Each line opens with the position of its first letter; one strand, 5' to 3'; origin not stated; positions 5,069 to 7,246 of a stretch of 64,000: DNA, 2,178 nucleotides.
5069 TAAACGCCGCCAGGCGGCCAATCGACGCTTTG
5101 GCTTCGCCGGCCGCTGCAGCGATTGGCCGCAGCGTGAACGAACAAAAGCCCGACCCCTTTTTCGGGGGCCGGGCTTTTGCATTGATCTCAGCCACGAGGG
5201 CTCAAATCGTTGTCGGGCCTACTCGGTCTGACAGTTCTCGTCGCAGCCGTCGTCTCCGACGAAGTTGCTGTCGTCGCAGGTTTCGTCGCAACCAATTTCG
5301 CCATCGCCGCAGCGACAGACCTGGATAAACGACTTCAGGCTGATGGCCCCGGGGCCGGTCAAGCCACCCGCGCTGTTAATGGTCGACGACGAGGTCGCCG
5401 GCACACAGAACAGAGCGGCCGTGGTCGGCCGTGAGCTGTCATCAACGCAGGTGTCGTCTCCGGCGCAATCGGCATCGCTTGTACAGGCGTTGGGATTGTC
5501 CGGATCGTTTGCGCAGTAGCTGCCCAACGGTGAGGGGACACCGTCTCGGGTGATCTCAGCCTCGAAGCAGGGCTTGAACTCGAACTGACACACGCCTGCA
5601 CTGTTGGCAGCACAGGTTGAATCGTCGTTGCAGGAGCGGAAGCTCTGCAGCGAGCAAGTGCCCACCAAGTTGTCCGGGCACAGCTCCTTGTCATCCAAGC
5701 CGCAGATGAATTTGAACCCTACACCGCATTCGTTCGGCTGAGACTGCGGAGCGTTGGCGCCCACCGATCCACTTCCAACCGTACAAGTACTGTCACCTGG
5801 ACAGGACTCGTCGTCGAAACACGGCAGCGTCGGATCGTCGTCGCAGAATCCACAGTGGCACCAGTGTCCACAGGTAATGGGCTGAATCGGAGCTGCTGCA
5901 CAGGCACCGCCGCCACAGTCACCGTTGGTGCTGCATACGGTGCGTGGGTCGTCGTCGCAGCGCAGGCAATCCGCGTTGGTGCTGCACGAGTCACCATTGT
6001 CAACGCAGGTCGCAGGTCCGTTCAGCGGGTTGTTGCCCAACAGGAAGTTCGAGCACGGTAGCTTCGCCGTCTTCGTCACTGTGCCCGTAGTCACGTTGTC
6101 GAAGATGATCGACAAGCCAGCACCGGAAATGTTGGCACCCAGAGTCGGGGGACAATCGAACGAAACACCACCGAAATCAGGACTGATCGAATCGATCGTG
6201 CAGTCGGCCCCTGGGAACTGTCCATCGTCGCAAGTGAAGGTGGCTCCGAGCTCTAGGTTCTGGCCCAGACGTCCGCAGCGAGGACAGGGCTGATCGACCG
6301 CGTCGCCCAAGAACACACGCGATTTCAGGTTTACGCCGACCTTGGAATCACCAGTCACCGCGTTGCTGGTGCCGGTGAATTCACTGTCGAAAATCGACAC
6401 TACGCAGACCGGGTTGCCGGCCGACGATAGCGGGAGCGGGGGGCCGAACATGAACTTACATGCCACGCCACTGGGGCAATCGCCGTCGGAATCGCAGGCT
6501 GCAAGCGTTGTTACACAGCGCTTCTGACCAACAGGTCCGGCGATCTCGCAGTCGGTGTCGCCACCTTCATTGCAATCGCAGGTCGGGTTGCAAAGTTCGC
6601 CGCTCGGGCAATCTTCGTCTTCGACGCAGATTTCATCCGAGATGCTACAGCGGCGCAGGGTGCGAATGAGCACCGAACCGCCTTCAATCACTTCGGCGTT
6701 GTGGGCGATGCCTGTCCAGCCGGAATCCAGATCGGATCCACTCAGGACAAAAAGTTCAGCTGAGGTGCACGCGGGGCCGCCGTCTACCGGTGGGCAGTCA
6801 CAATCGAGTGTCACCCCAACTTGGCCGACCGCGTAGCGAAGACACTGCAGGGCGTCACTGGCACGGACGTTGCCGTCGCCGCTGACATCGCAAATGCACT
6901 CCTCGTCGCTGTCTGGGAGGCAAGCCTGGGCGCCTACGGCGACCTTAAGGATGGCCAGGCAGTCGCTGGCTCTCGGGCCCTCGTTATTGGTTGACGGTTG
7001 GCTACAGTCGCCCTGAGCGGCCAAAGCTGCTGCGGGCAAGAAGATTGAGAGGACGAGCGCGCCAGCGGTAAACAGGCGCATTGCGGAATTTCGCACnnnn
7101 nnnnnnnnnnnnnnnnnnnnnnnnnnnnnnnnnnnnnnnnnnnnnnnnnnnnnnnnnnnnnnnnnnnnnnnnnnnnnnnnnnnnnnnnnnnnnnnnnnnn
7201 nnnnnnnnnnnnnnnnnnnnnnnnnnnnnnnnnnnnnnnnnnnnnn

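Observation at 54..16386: Accessory locus: seven secreted Cys-rich / modular surface proteins next to a VKOR-DsbA fusion and a GT-C glycosyltransferase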

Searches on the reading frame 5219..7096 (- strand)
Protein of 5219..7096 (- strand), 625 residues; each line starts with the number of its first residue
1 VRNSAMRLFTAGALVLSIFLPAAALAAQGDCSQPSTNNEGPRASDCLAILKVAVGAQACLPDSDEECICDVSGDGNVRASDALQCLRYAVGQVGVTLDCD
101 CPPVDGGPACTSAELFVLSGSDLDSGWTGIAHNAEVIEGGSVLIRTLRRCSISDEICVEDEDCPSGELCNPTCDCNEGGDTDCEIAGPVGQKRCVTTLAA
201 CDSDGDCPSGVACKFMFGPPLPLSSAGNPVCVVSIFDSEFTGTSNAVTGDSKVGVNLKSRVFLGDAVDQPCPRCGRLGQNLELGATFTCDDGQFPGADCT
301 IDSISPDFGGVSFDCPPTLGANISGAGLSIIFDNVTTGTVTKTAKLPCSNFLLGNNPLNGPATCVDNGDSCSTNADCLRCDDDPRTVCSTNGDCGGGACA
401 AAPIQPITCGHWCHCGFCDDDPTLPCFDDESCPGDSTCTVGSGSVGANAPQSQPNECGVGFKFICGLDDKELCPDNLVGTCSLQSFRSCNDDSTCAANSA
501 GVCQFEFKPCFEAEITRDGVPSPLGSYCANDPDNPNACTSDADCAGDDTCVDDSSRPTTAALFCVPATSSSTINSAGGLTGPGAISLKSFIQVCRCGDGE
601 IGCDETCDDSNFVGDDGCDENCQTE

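Call 4: search_protein_families(library=pfam, proteins=[window:5219-7096:-], max_evalue=0.01)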
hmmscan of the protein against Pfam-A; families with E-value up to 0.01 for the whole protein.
window:5219-7096:- (625 aa): 1 family
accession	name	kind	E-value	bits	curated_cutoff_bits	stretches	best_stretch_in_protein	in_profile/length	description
PF13948.11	DUF4215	-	0.005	17.6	27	1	592-623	15-47/47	Domain of unknown function (DUF4215)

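Call 5: search_protein_families(library=ncbifam, proteins=[window:5219-7096:-], max_evalue=0.01)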
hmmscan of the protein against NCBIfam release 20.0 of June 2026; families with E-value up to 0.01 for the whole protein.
window:5219-7096:- (625 aa): 0 families

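Call 9: find_encoding_contigs(protein=window:5219-7096:-, flank=10000, max_places=6)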
Protein window:5219-7096:- (625 aa): 3 contigs read that carry it; 2 places shown.
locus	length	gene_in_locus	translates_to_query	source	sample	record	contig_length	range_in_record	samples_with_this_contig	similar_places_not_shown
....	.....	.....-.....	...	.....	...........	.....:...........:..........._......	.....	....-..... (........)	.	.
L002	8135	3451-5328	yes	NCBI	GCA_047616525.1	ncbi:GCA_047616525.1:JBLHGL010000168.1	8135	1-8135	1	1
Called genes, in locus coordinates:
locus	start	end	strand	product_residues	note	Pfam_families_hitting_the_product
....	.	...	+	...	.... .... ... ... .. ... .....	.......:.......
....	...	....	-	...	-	-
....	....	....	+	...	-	-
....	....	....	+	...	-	-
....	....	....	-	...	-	-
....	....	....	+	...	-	-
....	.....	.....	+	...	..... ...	-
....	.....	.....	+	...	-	-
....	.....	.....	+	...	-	-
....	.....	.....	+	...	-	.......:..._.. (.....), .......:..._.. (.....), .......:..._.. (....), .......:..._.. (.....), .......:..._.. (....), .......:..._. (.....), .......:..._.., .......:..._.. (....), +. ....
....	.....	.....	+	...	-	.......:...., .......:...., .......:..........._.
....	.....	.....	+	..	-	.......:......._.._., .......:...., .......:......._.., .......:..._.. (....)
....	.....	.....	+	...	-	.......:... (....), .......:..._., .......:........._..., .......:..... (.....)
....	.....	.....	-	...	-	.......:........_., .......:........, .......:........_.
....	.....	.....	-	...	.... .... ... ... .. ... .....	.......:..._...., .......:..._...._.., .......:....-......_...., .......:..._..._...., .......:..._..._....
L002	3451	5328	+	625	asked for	-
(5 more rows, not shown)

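Call 11: find_homologous_proteins(query=window:5219-7096:-, max_evalue=0.001)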
Query window:5219-7096:- (625 aa): 147 proteins with E <= 0.001 among 8000 candidates; the best 120 are listed.
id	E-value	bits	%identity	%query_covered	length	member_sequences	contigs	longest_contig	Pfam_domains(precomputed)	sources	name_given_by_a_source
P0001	0.0e+0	1421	100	100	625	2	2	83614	-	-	-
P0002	9.0e-289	978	71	100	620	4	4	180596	-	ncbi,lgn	-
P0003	4.3e-275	933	69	100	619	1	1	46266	-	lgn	-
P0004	1.1e-227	776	57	100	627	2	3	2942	-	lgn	-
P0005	3.9e-225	768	58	99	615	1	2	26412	-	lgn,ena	-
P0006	5.7e-220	750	58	92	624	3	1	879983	-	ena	-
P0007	6.2e-216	737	56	100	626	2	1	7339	-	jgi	-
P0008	9.1e-216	737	58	98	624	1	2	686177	-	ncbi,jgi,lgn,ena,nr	ncbi:MAG TPA: hypothetical protein VEC57_05270 [Candidatus Limnocylindrales bacterium]|nr:hypothetic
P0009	1.4e-212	726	57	99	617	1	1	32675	-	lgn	-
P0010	8.5e-212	723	58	99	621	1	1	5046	-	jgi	jgi:cysteine-rich repeat protein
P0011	1.8e-209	716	55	100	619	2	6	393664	-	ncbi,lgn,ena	-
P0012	2.1e-209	716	55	100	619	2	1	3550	-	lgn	-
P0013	3.8e-204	698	56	95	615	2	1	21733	-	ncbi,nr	ncbi:MAG: hypothetical protein HY899_02915 [Deltaproteobacteria bacterium]|nr:hypothetical protein [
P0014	5.8e-201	688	55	99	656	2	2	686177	-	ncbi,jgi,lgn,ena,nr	ncbi:MAG TPA: hypothetical protein VEC57_05275 [Candidatus Limnocylindrales bacterium]|nr:hypothetic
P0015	2.2e-200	686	53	100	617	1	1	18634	-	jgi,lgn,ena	-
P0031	2.1e-183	630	51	100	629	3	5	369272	PF13948.12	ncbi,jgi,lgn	jgi:cysteine-rich repeat protein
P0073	2.9e-141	490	49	82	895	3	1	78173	PF00200.29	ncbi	-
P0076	1.9e-139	484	49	82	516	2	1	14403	PF13948.12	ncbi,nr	ncbi:MAG: DUF4215 domain-containing protein [Candidatus Dadabacteria bacterium]|nr:MAG: DUF4215 doma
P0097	1.8e-117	412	44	80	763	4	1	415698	PF00200.29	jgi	-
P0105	1.0e-98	350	40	76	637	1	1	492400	-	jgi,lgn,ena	-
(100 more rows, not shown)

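Call 13: find_encoding_contigs(protein=P0008, flank=10000, max_places=2)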
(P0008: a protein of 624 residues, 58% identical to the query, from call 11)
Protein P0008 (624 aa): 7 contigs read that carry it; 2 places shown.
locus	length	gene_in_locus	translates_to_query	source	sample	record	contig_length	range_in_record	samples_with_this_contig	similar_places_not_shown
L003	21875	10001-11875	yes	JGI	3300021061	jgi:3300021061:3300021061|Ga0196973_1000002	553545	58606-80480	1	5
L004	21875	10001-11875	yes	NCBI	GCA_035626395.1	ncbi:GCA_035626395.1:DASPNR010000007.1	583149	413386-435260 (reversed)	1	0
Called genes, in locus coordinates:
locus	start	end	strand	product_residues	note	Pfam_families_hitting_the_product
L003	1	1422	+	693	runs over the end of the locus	-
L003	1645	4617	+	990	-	-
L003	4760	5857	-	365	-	-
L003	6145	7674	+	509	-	-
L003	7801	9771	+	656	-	-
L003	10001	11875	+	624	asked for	-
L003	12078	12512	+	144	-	-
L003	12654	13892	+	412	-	-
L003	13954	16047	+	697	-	PF13428:TPR_14 (faint), PF13431:TPR_17 (faint), PF00515:TPR_1 (faint), PF07719:TPR_2 (faint), PF13424:TPR_12, PF14559:TPR_19, PF13414:TPR_11 (weak), PF13432:TPR_16, +4 more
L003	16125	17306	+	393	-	PF07884:VKOR, PF13462:Thioredoxin_4, PF01323:DSBA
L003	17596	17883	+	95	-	PF00196:GerE, PF04545:Sigma70_r4, PF08281:Sigma70_r4_2, PF13384:HTH_23 (faint)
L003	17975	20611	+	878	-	PF00595:PDZ, PF13180:PDZ_2 (weak), PF17820:PDZ_6, PF03572:Peptidase_S41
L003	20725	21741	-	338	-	PF13145:Rotamase_2, PF13616:Rotamase_3, PF00639:Rotamase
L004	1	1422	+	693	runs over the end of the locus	-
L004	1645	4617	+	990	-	-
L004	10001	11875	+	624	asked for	-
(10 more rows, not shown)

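Call 14: find_encoding_contigs(protein=P0031, flank=10000, max_places=2)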
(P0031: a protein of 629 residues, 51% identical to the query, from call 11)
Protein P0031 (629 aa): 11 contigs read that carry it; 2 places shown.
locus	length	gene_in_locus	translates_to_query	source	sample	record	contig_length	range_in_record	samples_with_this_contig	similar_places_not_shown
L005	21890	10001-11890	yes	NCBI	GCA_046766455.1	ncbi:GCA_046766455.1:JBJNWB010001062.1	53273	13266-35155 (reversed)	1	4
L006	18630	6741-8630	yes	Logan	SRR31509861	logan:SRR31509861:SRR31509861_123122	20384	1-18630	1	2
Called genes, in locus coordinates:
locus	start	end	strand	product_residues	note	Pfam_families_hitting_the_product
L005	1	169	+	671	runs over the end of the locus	PF06980:DUF1302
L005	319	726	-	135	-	-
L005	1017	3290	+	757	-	-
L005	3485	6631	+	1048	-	-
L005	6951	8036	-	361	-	-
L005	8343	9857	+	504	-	-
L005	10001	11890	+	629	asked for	PF13948:DUF4215 (weak)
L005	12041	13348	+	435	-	-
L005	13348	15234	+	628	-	PF13428:TPR_14 (faint), PF13424:TPR_12 (faint), PF13431:TPR_17 (faint), PF12895:ANAPC3 (faint), PF13432:TPR_16 (weak), PF14559:TPR_19 (weak), PF00515:TPR_1 (weak), PF07719:TPR_2 (weak), +4 more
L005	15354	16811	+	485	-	PF07884:VKOR, PF13462:Thioredoxin_4, PF01323:DSBA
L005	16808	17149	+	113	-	PF00196:GerE, PF04545:Sigma70_r4, PF08281:Sigma70_r4_2, PF13384:HTH_23 (weak)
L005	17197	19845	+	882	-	PF00595:PDZ (weak), PF13180:PDZ_2 (weak), PF17820:PDZ_6, PF03572:Peptidase_S41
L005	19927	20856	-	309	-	PF13145:Rotamase_2, PF00639:Rotamase, PF13616:Rotamase_3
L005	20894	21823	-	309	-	PF00586:AIRS, PF02769:AIRS_C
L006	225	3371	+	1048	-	-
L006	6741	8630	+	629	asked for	PF13948:DUF4215 (weak)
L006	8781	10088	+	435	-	-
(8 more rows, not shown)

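Call 15: find_encoding_contigs(protein=P0105, flank=10000, max_places=1)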
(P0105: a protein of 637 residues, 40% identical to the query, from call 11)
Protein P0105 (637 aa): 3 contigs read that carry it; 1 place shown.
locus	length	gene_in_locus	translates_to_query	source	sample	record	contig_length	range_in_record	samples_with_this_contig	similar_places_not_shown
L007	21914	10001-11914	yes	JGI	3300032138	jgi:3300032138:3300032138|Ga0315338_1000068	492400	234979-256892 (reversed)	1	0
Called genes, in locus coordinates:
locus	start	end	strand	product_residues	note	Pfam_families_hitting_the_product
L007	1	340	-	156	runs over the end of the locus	PF13441:Gly-zipper_YMGG (weak), PF13436:Gly-zipper_OmpA, PF13488:Gly-zipper_Omp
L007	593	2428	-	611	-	PF03600:CitMHS, PF06808:DctM (weak), PF02080:TrkA_C, PF06808:DctM (weak), PF00939:Na_sulph_symp, PF03600:CitMHS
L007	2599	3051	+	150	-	PF00665:rve (weak), PF13610:DDE_Tnp_IS240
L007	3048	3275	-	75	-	-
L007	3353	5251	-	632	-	-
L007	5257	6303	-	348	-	PF06241:Castor_Poll_mid (weak)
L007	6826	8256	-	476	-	PF01979:Amidohydro_1, PF07969:Amidohydro_3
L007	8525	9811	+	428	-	PF00999:Na_H_Exchanger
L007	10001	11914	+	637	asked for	-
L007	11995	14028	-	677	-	PF19310:TOP_N, PF01432:Peptidase_M3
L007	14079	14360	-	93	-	PF05610:DUF779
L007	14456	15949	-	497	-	PF00171:Aldedh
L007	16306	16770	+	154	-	PF22741:PTP-NADK, PF22784:PTP-SAK, PF22785:Tc-R-P, PF00782:DSPc (weak), PF00102:Y_phosphatase (weak)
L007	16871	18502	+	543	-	PF00501:AMP-binding, PF13193:AMP-binding_C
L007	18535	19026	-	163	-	PF01668:SmpB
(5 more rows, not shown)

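Call 16: find_encoding_contigs(protein=P0097, flank=10000, max_places=1)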
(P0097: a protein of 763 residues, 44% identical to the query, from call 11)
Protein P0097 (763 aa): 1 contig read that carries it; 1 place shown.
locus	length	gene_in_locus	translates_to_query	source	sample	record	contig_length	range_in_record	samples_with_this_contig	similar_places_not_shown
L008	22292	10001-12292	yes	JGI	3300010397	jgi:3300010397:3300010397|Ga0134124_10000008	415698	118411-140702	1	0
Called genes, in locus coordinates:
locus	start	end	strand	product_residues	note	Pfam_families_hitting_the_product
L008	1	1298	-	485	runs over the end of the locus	-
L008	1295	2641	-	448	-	PF03629:SASA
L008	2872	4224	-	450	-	PF00072:Response_reg, PF00158:Sigma54_activat, PF13191:AAA_16 (weak), PF14532:Sigma54_activ_2, PF07728:AAA_5, PF25601:AAA_lid_14, PF02954:HTH_8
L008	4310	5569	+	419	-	PF11563:Protoglobin, PF00512:HisKA (weak), PF02518:HATPase_c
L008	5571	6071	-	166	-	-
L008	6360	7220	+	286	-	PF05721:PhyH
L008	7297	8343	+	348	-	PF00296:Bac_luciferase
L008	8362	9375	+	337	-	PF04199:Cyclase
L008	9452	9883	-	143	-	PF00583:Acetyltransf_1, PF13673:Acetyltransf_10, PF13508:Acetyltransf_7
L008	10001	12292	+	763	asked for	PF00200:Disintegrin (weak)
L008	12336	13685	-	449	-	PF07044:DUF1329, PF17131:TP_0789-like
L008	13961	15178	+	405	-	PF00465:Fe-ADH, PF13685:Fe-ADH_2, PF25137:ADH_Fe_C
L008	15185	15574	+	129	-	-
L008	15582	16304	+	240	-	PF13489:Methyltransf_23 (weak)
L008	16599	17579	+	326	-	PF00478:IMPDH (faint), PF03060:NMO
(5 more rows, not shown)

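Call 17: find_encoding_contigs(protein=P0076, flank=10000, max_places=1)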
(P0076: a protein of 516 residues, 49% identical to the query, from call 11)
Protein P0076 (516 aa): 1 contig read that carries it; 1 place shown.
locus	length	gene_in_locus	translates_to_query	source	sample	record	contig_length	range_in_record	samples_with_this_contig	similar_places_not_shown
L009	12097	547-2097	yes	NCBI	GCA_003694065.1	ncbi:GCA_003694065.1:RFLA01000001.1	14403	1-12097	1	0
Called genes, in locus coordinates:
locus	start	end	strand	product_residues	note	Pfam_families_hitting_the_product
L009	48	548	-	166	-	-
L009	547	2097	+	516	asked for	PF13948:DUF4215 (weak)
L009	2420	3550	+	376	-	-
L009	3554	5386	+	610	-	PF14559:TPR_19 (weak), PF13414:TPR_11 (weak), PF13424:TPR_12, PF13432:TPR_16, PF14559:TPR_19 (weak), PF13414:TPR_11, PF14559:TPR_19, PF13432:TPR_16, +10 more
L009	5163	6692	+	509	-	PF07884:VKOR, PF13462:Thioredoxin_4, PF01323:DSBA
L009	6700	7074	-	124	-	-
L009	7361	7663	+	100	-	PF00196:GerE, PF04545:Sigma70_r4, PF08281:Sigma70_r4_2, PF13936:HTH_38 (faint), PF13384:HTH_23 (weak)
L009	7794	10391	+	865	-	PF00595:PDZ, PF13180:PDZ_2 (weak), PF17820:PDZ_6, PF03572:Peptidase_S41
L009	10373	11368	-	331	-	PF13145:Rotamase_2, PF13616:Rotamase_3, PF00639:Rotamase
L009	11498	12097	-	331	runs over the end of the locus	PF00586:AIRS, PF02769:AIRS_C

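Call 41: predict_structure(alignment_id=A2)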
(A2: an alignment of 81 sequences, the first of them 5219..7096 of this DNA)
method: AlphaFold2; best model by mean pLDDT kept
length: 625 residues; sequences in the alignment: 81
mean_pLDDT: 91.4   pTM: 0.82
mean pLDDT of the five models: 91.4, 91.3, 90.3, 89.9, 89.8
residues with pLDDT >= 90: 519; 70-90: 64; 50-70: 18; < 50: 24
segments of 3 or more residues with pLDDT < 50: 1-14, 19-26
pLDDT, mean of each block of 10 residues (from residue 1): 42 48 47 86 95 90 72 93 97 91 71 95 85 82 96 93 94 88 95 97 98 97 90 96 96 97 94 96 96 98 95 97 95 97 97 94 97 98 97 97 97 98 97 97 92 93 95 93 93 96 95 96 97 95 96 97 96 93 96 95 94 86 87
secondary structure, 60 per line:
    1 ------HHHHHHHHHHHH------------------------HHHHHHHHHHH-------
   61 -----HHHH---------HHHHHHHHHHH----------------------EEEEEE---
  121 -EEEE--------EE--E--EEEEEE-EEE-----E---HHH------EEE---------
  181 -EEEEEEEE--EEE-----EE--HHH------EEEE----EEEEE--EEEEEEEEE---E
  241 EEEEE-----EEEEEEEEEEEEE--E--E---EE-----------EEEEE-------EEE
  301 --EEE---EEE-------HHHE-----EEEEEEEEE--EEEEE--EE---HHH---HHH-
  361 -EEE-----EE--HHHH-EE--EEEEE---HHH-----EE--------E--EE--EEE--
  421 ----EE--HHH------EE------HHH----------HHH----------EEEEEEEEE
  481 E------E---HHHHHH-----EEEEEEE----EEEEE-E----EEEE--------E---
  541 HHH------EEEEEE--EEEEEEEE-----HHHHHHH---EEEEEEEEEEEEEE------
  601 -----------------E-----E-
elements in order: H7-18 H43-53 H66-69 H79-89 E112-117 E122-125 E141-146 E148-150 E169-171 E182-189 E192-194 E213-216 E221-225 E228-236 E240-245 E251-263 E286-290 E298-300 E303-305 E309-311 E328-336 E339-343 E362-364 H374-377 E383-387 E416-418 E472-481 H492-497 E503-509 E514-518 E525-528 E550-555 E558-565 H571-577 E581-594
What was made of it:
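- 5219..7096 (-): Secreted Cys-rich protein (625 aa, 60 Cys): dockerin-like domain (aa 28-104, DNA 6785-7015), a roughly 480-aa body of unmatched fold, and a C-terminal DUF4215-like repeat. AF2 model pLDDT 91.4, pTM 0.82 (call 41).
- On Dockerin (Pfam PF00404): The AF2 model has helices at 43-53, 66-69 and 79-89 (call 41).
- The Cys_625 model has pLDDT 91.4 (call 41).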
